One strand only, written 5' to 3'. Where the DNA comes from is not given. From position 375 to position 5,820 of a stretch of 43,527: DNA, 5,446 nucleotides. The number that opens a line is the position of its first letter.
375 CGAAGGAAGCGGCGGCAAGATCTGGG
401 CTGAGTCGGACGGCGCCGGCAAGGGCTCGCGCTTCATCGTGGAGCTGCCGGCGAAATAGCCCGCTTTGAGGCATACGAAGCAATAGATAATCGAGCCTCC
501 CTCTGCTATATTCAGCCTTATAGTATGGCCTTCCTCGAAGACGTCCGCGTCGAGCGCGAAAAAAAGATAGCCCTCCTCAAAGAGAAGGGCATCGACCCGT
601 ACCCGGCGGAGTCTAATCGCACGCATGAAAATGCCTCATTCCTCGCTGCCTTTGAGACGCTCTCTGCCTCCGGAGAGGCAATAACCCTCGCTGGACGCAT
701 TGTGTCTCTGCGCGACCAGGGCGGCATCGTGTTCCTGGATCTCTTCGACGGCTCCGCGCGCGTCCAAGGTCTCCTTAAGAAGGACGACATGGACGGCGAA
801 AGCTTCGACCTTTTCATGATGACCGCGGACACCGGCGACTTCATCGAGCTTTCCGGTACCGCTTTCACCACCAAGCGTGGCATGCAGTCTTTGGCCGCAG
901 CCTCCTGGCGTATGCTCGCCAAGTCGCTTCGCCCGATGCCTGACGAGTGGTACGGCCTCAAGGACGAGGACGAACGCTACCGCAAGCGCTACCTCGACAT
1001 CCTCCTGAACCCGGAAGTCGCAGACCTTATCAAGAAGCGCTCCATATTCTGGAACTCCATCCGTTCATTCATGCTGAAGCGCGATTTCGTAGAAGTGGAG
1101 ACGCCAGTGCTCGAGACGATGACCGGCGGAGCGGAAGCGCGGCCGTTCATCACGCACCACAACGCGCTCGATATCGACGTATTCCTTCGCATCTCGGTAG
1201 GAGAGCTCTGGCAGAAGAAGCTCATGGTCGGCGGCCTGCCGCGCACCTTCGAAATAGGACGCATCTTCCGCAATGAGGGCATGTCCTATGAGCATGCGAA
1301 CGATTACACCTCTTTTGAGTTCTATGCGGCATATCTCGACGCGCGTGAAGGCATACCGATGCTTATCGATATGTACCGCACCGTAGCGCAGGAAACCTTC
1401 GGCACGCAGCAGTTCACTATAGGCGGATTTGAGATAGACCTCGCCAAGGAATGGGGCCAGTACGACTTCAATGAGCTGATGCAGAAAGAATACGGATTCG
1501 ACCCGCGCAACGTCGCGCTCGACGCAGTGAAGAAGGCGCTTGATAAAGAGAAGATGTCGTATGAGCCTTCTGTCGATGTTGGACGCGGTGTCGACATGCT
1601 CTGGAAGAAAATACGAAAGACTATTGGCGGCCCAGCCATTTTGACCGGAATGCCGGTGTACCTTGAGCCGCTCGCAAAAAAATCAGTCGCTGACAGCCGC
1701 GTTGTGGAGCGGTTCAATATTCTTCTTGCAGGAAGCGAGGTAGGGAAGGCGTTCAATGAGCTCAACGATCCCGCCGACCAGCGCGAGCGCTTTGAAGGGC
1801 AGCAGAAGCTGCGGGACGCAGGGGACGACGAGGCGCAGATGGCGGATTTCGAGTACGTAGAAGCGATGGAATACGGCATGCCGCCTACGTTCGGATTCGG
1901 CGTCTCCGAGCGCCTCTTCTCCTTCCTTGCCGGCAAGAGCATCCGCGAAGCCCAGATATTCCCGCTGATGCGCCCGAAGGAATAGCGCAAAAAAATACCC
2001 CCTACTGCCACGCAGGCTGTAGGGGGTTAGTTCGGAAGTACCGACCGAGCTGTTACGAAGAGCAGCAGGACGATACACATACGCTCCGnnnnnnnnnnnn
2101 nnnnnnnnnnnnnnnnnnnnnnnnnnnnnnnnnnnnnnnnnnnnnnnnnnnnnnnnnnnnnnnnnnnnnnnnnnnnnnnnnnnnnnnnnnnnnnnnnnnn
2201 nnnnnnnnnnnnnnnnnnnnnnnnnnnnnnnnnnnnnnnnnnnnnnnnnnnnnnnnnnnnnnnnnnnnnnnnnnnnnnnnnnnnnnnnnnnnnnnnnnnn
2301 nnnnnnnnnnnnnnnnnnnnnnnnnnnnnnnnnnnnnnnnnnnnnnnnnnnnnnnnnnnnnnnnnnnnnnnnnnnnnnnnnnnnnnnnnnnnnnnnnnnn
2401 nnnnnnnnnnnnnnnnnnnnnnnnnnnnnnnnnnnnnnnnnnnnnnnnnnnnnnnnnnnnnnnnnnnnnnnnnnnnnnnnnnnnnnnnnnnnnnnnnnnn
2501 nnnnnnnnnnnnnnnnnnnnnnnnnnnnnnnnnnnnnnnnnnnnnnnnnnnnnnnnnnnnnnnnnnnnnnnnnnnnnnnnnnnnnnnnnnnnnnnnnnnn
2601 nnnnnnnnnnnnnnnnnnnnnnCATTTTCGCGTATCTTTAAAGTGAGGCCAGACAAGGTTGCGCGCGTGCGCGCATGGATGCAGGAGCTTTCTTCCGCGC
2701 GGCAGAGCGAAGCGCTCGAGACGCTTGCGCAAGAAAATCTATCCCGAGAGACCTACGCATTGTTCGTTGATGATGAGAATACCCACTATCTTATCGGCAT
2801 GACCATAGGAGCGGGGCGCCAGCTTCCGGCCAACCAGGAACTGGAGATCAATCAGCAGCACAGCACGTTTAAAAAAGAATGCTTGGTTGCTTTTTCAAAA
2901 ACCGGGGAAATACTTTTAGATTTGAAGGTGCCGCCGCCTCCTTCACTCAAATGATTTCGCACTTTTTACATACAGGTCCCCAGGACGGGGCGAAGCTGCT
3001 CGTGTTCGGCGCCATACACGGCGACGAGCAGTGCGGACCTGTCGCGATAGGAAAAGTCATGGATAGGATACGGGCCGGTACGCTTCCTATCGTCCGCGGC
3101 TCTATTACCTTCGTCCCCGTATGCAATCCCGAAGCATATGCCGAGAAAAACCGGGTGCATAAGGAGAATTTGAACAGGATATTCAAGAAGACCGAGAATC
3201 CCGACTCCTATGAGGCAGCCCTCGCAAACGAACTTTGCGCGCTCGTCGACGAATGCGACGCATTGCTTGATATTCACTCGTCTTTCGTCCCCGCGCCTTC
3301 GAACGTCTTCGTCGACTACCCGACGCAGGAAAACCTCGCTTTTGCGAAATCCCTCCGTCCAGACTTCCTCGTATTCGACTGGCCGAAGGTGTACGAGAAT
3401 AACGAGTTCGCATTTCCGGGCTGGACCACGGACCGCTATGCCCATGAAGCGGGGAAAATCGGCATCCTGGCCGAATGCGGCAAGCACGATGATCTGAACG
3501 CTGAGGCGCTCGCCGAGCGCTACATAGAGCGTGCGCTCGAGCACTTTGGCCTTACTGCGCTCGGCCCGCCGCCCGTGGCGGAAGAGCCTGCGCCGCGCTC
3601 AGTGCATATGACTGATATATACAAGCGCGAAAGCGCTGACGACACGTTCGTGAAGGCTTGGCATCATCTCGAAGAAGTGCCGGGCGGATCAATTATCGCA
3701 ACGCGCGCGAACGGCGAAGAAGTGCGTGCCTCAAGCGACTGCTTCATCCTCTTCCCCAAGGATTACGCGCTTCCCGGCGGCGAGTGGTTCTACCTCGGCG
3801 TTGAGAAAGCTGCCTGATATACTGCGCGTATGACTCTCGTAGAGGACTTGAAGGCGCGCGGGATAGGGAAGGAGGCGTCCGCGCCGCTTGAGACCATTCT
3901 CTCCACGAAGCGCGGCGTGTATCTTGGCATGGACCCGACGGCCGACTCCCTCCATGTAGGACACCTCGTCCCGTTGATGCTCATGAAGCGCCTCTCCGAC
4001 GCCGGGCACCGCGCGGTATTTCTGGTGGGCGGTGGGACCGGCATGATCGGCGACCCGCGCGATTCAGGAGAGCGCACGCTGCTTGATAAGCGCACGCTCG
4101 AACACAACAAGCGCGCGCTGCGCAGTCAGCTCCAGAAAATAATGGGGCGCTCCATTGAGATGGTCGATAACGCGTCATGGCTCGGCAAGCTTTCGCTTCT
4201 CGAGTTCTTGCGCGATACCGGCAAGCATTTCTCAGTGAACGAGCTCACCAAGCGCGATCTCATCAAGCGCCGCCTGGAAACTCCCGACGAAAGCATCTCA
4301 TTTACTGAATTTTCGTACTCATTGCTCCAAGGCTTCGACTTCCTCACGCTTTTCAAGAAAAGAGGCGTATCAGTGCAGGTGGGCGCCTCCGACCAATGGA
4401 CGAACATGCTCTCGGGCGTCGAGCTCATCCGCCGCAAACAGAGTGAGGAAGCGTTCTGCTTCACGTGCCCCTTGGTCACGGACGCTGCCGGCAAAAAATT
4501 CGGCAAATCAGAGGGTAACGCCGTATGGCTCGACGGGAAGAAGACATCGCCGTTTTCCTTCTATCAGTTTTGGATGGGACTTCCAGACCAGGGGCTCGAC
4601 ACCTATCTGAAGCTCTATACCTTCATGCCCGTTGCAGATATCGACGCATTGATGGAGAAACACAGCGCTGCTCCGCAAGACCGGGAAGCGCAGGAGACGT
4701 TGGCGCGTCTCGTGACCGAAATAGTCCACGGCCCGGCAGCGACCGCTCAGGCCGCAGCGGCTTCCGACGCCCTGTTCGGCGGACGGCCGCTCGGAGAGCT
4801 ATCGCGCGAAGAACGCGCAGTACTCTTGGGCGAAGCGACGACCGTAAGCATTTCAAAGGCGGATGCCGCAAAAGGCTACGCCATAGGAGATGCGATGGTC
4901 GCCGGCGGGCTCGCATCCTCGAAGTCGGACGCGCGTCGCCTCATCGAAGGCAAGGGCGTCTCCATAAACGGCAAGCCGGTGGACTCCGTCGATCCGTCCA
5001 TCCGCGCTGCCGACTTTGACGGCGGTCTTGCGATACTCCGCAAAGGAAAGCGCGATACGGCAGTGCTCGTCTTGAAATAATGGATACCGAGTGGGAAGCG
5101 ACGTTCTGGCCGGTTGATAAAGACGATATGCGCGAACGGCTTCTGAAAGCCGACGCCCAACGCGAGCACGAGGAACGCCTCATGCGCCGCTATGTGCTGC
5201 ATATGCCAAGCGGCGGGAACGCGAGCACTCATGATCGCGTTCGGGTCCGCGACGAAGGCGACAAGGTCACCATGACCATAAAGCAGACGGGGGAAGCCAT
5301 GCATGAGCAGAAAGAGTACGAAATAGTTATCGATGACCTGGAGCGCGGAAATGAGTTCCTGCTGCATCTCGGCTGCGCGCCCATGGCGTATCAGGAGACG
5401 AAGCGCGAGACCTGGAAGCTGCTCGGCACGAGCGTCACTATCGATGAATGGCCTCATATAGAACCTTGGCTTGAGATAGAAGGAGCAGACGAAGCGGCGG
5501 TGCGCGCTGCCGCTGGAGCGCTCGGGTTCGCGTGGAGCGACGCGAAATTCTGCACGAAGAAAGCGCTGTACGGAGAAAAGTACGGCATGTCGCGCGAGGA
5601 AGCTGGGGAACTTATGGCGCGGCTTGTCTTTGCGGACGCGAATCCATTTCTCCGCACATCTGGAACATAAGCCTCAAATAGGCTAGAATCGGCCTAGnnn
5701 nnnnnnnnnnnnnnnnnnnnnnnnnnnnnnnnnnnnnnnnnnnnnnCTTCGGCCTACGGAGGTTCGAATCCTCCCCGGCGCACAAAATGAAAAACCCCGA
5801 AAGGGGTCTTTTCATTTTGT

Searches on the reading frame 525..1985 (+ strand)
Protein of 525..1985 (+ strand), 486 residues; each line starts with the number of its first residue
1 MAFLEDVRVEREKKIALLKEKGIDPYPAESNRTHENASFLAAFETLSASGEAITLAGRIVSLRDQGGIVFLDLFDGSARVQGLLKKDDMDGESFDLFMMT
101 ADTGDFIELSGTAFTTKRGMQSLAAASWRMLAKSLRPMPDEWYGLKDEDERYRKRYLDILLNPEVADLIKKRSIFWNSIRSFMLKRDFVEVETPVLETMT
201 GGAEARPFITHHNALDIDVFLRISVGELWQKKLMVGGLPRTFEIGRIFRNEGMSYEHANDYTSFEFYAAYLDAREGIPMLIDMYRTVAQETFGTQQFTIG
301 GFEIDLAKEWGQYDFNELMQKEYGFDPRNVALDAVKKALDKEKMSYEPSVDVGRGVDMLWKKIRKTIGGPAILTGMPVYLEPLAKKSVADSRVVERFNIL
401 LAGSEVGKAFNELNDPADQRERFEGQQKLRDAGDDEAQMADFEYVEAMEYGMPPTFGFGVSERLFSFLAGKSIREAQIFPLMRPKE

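Call 78: search_protein_families(library=pfam, proteins=[window:525-1985:+], max_evalue=0.0001)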
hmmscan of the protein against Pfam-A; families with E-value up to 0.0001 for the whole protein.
window:525-1985:+ (486 aa): 2 families
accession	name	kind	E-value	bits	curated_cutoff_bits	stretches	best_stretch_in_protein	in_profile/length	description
PF00152.25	tRNA-synt_2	-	2.7e-60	204.5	25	1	147-482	1-307/308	tRNA synthetases class II (D, K and N)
PF01336.31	tRNA_anti-codon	-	1.8e-09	37.8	27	1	53-129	1-73/75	OB-fold nucleic acid binding domain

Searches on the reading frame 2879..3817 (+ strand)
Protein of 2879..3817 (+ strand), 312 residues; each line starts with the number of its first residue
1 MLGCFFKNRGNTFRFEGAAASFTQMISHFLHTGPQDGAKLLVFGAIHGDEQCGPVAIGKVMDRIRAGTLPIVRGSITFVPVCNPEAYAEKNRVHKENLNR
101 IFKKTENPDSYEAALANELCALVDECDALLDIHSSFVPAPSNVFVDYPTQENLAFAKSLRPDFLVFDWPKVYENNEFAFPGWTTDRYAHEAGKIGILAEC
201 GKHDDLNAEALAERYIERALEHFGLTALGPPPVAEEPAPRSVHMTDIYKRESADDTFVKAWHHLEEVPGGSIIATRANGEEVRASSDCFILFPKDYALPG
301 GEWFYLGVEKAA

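Call 78: search_protein_families(library=pfam, proteins=[window:2879-3817:+], max_evalue=0.0001)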
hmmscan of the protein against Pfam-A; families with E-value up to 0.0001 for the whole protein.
window:2879-3817:+ (312 aa): 1 family
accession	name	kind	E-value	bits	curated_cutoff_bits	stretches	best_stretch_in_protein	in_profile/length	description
PF24827.1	AstE_AspA_cat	-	1.8e-20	73.7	25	1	37-212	2-179/192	Succinylglutamate desuccinylase/Aspartoacylase catalytic domain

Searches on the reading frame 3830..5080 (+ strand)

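Call 78: search_protein_families(library=pfam, proteins=[window:3830-5080:+], max_evalue=0.0001)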
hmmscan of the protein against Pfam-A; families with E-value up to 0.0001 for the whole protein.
window:3830-5080:+ (416 aa): 3 families
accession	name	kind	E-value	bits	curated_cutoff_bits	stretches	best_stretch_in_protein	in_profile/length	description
PF00579.31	tRNA-synt_1b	-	1.3e-74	251.6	21.1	1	29-316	7-291/292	tRNA synthetases class I (W and Y)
PF22421.1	SYY_C-terminal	-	3.4e-09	36.9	27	1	348-409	17-79/83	Tyrosine--tRNA ligase SYY-like C-terminal domain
PF01479.30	S4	-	1.1e-06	28.7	22.8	1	360-386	11-37/48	S4 domain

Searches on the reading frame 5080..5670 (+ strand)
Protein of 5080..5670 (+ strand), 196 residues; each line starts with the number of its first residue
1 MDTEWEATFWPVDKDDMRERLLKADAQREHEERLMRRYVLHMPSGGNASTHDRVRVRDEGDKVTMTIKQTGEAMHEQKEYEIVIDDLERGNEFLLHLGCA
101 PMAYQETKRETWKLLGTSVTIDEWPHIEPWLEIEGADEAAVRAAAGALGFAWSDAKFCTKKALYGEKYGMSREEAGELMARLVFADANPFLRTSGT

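Call 78: search_protein_families(library=pfam, proteins=[window:5080-5670:+], max_evalue=0.0001)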
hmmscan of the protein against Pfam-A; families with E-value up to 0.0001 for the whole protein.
window:5080-5670:+ (196 aa): 1 family
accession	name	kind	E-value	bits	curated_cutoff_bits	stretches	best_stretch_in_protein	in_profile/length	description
PF01928.26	CYTH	-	1.3e-08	35.3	23.2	1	15-145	16-157/179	CYTH domain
